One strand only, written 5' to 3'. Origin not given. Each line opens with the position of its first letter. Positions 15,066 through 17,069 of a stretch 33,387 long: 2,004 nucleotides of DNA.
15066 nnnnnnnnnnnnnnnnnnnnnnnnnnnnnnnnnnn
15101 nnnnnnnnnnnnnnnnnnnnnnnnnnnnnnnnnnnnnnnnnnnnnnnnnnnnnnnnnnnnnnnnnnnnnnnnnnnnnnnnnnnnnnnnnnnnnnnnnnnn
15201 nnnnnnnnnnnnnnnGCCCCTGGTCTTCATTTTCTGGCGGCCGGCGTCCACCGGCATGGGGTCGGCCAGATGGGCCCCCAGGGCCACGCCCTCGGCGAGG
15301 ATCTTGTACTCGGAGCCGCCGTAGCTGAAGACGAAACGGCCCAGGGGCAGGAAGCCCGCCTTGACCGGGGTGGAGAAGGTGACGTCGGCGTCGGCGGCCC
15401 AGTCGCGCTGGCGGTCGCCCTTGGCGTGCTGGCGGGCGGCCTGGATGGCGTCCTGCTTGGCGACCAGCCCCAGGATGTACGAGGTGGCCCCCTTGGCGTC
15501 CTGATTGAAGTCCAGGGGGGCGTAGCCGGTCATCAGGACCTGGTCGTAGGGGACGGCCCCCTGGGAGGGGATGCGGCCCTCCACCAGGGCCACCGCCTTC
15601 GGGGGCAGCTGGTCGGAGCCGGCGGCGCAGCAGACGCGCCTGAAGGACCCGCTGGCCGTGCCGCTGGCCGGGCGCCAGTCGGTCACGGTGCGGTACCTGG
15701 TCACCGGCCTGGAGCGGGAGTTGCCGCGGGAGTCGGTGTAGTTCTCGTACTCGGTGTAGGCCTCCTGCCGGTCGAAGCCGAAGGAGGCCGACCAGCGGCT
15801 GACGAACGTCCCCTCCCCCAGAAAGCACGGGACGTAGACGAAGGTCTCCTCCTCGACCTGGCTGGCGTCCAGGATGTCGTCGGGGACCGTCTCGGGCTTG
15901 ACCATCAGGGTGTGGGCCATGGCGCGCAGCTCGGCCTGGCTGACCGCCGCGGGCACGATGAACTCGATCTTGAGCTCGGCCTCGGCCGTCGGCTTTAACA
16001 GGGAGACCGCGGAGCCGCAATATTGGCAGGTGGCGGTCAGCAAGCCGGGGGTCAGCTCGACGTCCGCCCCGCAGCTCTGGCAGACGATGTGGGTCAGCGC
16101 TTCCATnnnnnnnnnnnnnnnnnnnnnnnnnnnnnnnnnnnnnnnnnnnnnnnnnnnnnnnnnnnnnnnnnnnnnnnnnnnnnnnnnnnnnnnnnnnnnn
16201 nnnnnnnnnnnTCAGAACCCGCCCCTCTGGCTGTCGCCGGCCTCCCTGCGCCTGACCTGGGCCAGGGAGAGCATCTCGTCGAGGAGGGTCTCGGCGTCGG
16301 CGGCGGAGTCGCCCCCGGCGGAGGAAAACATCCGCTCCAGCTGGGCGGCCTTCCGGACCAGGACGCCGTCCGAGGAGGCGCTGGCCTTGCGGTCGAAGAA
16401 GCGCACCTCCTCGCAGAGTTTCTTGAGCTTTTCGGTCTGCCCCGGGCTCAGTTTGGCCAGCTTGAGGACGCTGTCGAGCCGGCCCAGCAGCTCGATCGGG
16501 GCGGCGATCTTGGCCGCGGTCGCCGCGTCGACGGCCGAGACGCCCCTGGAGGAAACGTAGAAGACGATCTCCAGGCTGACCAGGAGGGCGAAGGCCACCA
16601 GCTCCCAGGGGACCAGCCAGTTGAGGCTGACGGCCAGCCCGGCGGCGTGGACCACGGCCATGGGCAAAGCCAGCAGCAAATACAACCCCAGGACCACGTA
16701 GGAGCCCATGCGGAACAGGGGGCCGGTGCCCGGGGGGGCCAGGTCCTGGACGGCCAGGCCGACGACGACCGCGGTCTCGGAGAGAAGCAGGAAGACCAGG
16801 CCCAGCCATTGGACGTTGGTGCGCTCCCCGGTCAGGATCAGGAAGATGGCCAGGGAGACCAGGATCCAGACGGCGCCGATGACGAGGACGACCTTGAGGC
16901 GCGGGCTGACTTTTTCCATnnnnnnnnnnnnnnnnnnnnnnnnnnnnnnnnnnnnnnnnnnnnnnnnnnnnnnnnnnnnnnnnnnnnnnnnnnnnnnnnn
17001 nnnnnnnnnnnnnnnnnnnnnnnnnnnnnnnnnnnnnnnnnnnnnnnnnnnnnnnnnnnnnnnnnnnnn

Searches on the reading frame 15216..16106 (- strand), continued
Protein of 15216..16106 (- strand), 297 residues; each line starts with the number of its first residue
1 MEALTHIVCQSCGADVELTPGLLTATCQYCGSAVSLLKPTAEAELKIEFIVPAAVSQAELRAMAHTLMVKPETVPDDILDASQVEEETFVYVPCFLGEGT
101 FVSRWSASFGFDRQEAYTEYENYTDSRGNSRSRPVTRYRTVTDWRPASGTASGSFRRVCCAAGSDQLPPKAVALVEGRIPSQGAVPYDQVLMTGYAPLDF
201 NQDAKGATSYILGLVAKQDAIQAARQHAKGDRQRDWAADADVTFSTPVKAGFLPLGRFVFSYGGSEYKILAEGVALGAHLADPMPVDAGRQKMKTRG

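Call 50: search_protein_families(library=pfam, proteins=[L016:2654-4999:+, L024:4418-6349:+, L033:2009-4042:+, L051:1866-4160:+, L017:2690-4393:+, L046:3631-5577:+, L046:5989-7956:+, L040:6004-7824:+, L029:108-2024:+, L045:5998-7932:+], max_evalue=0.01)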
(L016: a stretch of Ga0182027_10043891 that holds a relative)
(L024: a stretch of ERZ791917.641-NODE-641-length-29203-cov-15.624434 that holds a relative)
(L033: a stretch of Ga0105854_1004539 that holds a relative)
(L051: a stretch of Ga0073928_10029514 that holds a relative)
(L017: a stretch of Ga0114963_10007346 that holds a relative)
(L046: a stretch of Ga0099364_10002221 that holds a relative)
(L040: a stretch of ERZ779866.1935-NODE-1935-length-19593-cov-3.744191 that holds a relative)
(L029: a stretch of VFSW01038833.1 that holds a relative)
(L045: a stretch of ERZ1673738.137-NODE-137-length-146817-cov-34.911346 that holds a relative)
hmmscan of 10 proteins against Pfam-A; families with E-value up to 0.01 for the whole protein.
L016:2654-4999:+ (782 aa): 1 family
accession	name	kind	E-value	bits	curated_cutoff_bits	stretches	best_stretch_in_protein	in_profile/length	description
PF08238.18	Sel1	-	3.5e-27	94.3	30.7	3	600-633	3-36/36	Sel1 repeat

L024:4418-6349:+ (644 aa): 7 families
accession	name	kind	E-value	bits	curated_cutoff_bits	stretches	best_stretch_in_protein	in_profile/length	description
PF13414.12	TPR_11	-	1.9e-08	34.3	26.8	1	553-584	11-42/42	TPR repeat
PF13431.12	TPR_17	-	1.6e-06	28.3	24.4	0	561-587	4-30/34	Tetratricopeptide repeat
PF07719.23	TPR_2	-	1.4e-05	25.3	27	0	537-568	2-33/34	Tetratricopeptide repeat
PF14559.12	TPR_19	-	5.1e-05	24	25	1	513-571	2-60/68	Tetratricopeptide repeat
PF13428.12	TPR_14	-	0.00031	21.6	23.5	0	512-543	11-42/44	Tetratricopeptide repeat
PF08274.17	Zn_Ribbon_YjdM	-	0.0041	17.6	30.8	1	7-31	4-27/30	PhnA Zinc-Ribbon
PF13432.12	TPR_16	-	0.0052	17.7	32.7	0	508-557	3-52/65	Tetratricopeptide repeat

L033:2009-4042:+ (678 aa): 8 families
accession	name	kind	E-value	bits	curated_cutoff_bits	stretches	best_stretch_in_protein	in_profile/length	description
PF14559.12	TPR_19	-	5.5e-09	36.7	25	1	554-617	2-64/68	Tetratricopeptide repeat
PF13414.12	TPR_11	-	1.1e-06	28.7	26.8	1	556-591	7-42/42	TPR repeat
PF13432.12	TPR_16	-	3.2e-06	27.9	32.7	0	586-632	6-52/65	Tetratricopeptide repeat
PF07719.23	TPR_2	-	3.6e-06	27.1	27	0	545-572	3-30/34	Tetratricopeptide repeat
PF13428.12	TPR_14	-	3.7e-05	24.5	23.5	0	581-619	5-43/44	Tetratricopeptide repeat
PF13371.12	TPR_9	-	0.00012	22.5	35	1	554-613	6-65/73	Tetratricopeptide repeat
PF13181.12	TPR_8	-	0.0004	20.8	25.7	0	578-602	2-26/34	Tetratricopeptide repeat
PF00515.34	TPR_1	-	0.00043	20.4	27.8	0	554-570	12-28/34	Tetratricopeptide repeat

L051:1866-4160:+ (765 aa): 8 families
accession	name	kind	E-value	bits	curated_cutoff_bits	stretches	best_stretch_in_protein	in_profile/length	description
PF07719.23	TPR_2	-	8e-07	29.2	27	0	611-641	2-32/34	Tetratricopeptide repeat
PF13432.12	TPR_16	-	1.7e-06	28.8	32.7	2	582-641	3-62/65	Tetratricopeptide repeat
PF13431.12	TPR_17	-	4.3e-06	27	24.4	0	599-630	2-33/34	Tetratricopeptide repeat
PF14559.12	TPR_19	-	0.0012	19.6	25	1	622-670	3-51/68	Tetratricopeptide repeat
PF13428.12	TPR_14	-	0.0023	18.9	23.5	0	613-651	4-42/44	Tetratricopeptide repeat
PF13424.12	TPR_12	-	0.0024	18.5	30.1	0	609-638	44-73/77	Tetratricopeptide repeat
PF00515.34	TPR_1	-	0.004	17.4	27.8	0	611-631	2-22/34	Tetratricopeptide repeat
PF20308.4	TPR-S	-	0.0065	17.5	27.6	0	595-655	5-65/102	Tetratricopeptide Repeats-Sensor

L017:2690-4393:+ (568 aa): 2 families
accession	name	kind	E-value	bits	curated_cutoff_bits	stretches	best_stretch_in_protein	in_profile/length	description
PF20554.3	DUF6766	-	0.0063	16.2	27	0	343-413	79-150/221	Domain of unknown function (DUF6766)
PF08271.17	Zn_Ribbon_TF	-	0.0069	16.4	29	0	8-38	2-33/43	TFIIB zinc-binding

L046:3631-5577:+ (649 aa): 0 families

L046:5989-7956:+ (656 aa): 0 families

L040:6004-7824:+ (607 aa): 2 families
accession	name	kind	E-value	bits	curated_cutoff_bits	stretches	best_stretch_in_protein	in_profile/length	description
PF09297.16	Zn_ribbon_NUD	-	0.0021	18.2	24.8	1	5-28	6-29/32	NADH pyrophosphatase zinc ribbon domain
PF13432.12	TPR_16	-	0.0028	18.5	32.7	1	511-572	2-63/65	Tetratricopeptide repeat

L029:108-2024:+ (639 aa): 0 families

L045:5998-7932:+ (645 aa): 2 families
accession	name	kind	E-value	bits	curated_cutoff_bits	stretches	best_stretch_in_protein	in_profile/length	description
PF14559.12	TPR_19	-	0.0029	18.3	25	1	529-590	6-66/68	Tetratricopeptide repeat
PF22205.1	Csm6_6H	-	0.0052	17.3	27.6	0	516-545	4-33/93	Csm6 6H domain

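Call 79: list_cluster_members(proteins=[P0033, P0035, P0037, P0067, P0068, P0070, P0076, P0085, P0095, P0124])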
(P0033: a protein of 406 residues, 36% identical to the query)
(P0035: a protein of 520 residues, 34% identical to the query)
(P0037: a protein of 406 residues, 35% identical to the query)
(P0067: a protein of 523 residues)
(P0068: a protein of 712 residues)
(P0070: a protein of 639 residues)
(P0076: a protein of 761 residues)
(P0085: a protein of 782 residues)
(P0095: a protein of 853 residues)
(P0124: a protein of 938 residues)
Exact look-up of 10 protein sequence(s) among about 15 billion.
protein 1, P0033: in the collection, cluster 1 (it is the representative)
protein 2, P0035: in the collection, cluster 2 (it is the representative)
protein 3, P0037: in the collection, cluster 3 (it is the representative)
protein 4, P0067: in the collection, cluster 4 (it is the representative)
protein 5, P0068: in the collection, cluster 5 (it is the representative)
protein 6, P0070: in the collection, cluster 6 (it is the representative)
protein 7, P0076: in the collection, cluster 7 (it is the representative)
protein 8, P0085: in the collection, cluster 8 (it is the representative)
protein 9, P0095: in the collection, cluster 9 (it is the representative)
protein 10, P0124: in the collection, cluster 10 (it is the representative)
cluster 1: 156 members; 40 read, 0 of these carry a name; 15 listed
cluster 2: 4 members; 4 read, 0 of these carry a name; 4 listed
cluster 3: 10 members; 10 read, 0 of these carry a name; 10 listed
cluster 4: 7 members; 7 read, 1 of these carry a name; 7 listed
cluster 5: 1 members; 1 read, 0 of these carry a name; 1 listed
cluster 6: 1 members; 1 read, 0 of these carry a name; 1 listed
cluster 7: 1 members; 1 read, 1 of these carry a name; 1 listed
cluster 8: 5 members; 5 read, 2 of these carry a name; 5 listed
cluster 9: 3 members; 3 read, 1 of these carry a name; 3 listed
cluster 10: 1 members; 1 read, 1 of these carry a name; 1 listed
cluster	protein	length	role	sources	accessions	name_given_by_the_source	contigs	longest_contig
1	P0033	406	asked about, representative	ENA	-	-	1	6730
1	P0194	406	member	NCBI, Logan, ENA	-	-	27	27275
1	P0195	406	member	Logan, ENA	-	-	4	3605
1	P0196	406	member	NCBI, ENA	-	-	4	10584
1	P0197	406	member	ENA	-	-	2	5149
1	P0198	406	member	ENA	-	-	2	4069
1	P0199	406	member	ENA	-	-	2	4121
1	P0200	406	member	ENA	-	-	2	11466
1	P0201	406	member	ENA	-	-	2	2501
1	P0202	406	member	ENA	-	-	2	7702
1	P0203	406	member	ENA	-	-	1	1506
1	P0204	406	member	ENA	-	-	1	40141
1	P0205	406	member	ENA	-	-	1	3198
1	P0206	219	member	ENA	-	-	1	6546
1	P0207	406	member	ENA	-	-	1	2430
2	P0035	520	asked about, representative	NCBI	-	-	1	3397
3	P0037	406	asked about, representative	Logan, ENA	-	-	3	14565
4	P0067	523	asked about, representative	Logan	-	-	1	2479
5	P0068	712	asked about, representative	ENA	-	-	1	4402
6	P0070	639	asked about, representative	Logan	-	-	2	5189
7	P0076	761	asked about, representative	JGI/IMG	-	Flp pilus assembly protein TadD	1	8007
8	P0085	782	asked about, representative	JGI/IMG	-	-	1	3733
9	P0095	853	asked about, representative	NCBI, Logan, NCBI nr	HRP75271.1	MAG TPA: hypothetical protein PKZ27_06710 [Rhodocyclaceae bacterium] | hypothetical protein [Rhodocyclaceae bacterium]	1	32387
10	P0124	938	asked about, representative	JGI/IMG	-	hypothetical protein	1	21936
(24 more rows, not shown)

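Call 82: search_solved_structures(query=A1, max_evalue=1)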
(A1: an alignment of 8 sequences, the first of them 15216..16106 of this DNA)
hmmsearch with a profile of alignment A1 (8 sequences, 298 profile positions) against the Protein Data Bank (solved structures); distinct sequences matched with E-value up to 1: 8.
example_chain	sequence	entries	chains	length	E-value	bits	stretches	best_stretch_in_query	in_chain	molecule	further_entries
4qiw_P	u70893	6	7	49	0.00048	22.5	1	7-39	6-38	DNA-directed RNA polymerase subunit P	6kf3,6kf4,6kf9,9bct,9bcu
36ro_P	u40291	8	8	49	0.017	17.5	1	8-44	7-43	DNA-directed RNA polymerase subunit Rpo12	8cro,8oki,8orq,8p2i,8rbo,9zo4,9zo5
5k2m_E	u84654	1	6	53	0.033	16.5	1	7-39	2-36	Probable lysine biosynthesis protein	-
4hpq_B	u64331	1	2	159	0.081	15.2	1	235-269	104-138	Atg31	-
3wwl_A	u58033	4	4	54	0.13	14.5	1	8-37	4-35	Alpha-aminoadipate carrier protein LysW | OrfF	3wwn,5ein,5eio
6aem_A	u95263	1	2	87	0.17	14.1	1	82-136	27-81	PKD domain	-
4p1w_B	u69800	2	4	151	0.26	13.5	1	236-270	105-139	Atg31 | KLTH0C07942p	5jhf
6rd4_3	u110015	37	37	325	0.95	11.7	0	148-225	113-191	Mitochondrial F1F0 ATP synthase associated 32 kDa protein | ASA-3: Polytomella F-ATP synthase associated subunit 3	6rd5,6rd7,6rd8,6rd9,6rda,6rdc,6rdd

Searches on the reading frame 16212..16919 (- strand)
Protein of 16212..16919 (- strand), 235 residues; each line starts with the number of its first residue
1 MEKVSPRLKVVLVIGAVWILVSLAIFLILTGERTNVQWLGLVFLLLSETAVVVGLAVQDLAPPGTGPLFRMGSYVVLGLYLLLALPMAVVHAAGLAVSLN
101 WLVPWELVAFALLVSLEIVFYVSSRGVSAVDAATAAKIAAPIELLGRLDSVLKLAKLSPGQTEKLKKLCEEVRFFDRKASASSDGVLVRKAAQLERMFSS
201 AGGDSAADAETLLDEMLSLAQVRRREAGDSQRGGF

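Call 3: search_protein_families(library=pfam, proteins=[window:16212-16919:-], max_evalue=0.1)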
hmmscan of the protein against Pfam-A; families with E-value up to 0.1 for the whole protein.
window:16212-16919:- (235 aa): 0 families

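Call 4: search_protein_families(library=ncbifam, proteins=[window:16212-16919:-], max_evalue=0.1)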
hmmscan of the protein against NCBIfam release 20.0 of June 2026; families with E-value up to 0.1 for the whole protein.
window:16212-16919:- (235 aa): 0 families

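Call 6: search_protein_families(library=padloc, proteins=[window:16212-16919:-], max_evalue=0.1)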
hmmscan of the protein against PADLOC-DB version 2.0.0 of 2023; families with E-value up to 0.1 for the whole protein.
window:16212-16919:- (235 aa): 0 families

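Call 7: search_protein_families(library=phrogs, proteins=[window:16212-16919:-], max_evalue=0.1)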
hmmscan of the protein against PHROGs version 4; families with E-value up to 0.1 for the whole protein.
window:16212-16919:- (235 aa): 0 families

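Call 35: find_homologous_proteins(query=A2, max_evalue=0.01)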
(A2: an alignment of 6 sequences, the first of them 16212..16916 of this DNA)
Query A2 (6 sequences) (234 aa, profile of the alignment): 11 proteins with E <= 0.01 among 8000 candidates.
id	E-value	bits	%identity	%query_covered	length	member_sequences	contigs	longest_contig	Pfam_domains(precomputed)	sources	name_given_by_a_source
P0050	7.9e-104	364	96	100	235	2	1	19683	-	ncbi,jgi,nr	ncbi:MAG: hypothetical protein LBO05_08420 [Deltaproteobacteria bacterium]|jgi:hypothetical protein|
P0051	3.1e-103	363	54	99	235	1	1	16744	-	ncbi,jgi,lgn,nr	ncbi:MAG: hypothetical protein LBJ64_08555 [Deltaproteobacteria bacterium]|jgi:hypothetical protein|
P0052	2.1e-73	265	25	69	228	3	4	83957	-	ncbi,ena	-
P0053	5.9e-72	260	63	79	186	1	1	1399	-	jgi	jgi:hypothetical protein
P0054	2.1e-60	222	-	-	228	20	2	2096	-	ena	-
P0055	2.7e-57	212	-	-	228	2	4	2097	-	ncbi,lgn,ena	-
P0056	4.4e-57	211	-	-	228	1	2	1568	-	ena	-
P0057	2.2e-54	203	-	-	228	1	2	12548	-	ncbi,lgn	-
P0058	8.3e-54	201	-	-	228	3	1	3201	-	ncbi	ncbi:MAG: hypothetical protein ACI4NO_02890 [Oxalobacter sp.]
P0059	5.8e-52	195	-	-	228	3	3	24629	-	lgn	-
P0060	2.0e-50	190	33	12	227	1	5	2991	-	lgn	-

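Call 78: predict_structure(alignment_id=A5)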
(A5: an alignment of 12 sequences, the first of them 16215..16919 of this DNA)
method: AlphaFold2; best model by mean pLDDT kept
length: 235 residues; sequences in the alignment: 12
mean_pLDDT: 65.7   pTM: 0.40
mean pLDDT of the five models: 65.7, 64.8, 64.0, 59.2, 58.2
residues with pLDDT >= 90: 0; 70-90: 90; 50-70: 118; < 50: 27
segments of 3 or more residues with pLDDT < 50: 62-66, 93-97, 123-129, 233-235
pLDDT, mean of each block of 10 residues (from residue 1): 60 74 69 65 70 65 50 56 55 49 53 56 49 59 80 78 85 61 78 82 69 87 71 46
secondary structure, 60 per line:
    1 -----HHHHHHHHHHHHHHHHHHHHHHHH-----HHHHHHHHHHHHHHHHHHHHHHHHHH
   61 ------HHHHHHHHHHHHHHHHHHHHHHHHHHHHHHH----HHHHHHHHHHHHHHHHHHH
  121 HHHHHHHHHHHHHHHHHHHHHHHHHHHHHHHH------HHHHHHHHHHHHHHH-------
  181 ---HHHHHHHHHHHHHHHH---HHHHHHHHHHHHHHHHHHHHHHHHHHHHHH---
elements in order: H6-29 H35-60 H67-97 H102-152 H159-173 H184-199 H203-232

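Call 90: search_solved_structures(query=A4, max_evalue=10)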
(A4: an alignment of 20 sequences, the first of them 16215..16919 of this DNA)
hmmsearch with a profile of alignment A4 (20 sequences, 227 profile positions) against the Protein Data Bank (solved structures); distinct sequences matched with E-value up to 10: 51.
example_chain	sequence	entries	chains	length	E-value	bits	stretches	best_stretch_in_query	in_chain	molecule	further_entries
2lm2_A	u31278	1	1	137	0.0015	21.3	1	7-95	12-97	Neuronal acetylcholine receptor subunit beta-2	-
2ksr_A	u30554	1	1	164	0.0029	20.4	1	7-95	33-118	Neuronal acetylcholine receptor subunit beta-2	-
5kxi_B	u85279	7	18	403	0.035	16.8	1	7-95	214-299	Neuronal acetylcholine receptor subunit beta-2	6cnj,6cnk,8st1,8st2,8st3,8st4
6ur8_B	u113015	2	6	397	0.05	16.3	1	7-95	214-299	Neuronal acetylcholine receptor subunit beta-2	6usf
7rpm_A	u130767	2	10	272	0.1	15.3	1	6-86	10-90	Neuronal acetylcholine receptor subunit alpha-7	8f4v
5tgw_A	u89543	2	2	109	0.18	14.5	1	182-223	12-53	PS1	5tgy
8c29_M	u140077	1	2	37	0.33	13.7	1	31-57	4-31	Photosystem II reaction center protein M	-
8zrn_B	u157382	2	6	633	0.36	13.5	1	7-95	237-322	Neuronal acetylcholine receptor subunit beta-4,Soluble cytochrome b562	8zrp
6ykp_F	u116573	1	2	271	0.41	13.3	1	103-160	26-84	Chemotaxis protein MotB, putative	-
6ykr_F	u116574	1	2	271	0.43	13.3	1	103-160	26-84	Chemotaxis protein MotB, putative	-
7a5h_G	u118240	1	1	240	0.45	13.2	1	115-167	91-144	Mitochondrial transcription rescue factor 1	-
5n6i_A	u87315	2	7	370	0.9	12.2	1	150-193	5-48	Cyclic GMP-AMP synthase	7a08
3nyj_A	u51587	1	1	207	1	12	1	153-220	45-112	Amyloid beta A4 protein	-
5tpt_A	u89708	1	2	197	1.1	11.9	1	160-219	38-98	Amyloid-like protein 2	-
2lly_A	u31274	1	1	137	1.1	11.9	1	13-95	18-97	Neuronal acetylcholine receptor subunit alpha-4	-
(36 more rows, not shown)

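Call 91: search_protein_families(library=pfam, alignment_id=A4, max_evalue=1)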
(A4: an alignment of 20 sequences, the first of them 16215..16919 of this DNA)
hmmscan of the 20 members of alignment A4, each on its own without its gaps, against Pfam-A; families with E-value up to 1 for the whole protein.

A. member 1, window:16215-16919:- (235 aa): 0 families

B. families by the number of members that match (of 20 scanned): 27 families (the first 25 are shown)
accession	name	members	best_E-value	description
PF13398.12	Peptidase_M50B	2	0.0081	Peptidase M50B-like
PF13567.11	DUF4131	2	0.02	Domain of unknown function (DUF4131)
PF16737.10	PHF12_MRG_bd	2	0.033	PHD finger protein 12 MRG binding domain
PF20048.4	DUF6450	2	0.14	Domain of unknown function (DUF6450)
PF03006.26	HlyIII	2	0.21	Haemolysin-III related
PF07332.16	Phage_holin_3_6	1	0.00015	Putative Actinobacterial Holin-X, holin superfamily III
PF04602.18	Arabinose_trans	1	0.0036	Mycobacterial cell wall arabinan synthesis protein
PF19506.4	DUF6040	1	0.047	Family of unknown function (DUF6040)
PF05004.19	IFRD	1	0.054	Interferon-related developmental regulator (IFRD)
PF04241.20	DUF423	1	0.062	Protein of unknown function (DUF423)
PF15150.11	PMAIP1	1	0.075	Phorbol-12-myristate-13-acetate-induced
PF19979.4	DUF6415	1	0.1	Family of unknown function (DUF6415)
PF24971.1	SAMD1_SHD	1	0.13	SAMD1 small helical domain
PF20965.2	DZF_C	1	0.14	DZF C-terminal domain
PF05297.16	Herpes_LMP1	1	0.18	Herpesvirus latent membrane protein 1 (LMP1)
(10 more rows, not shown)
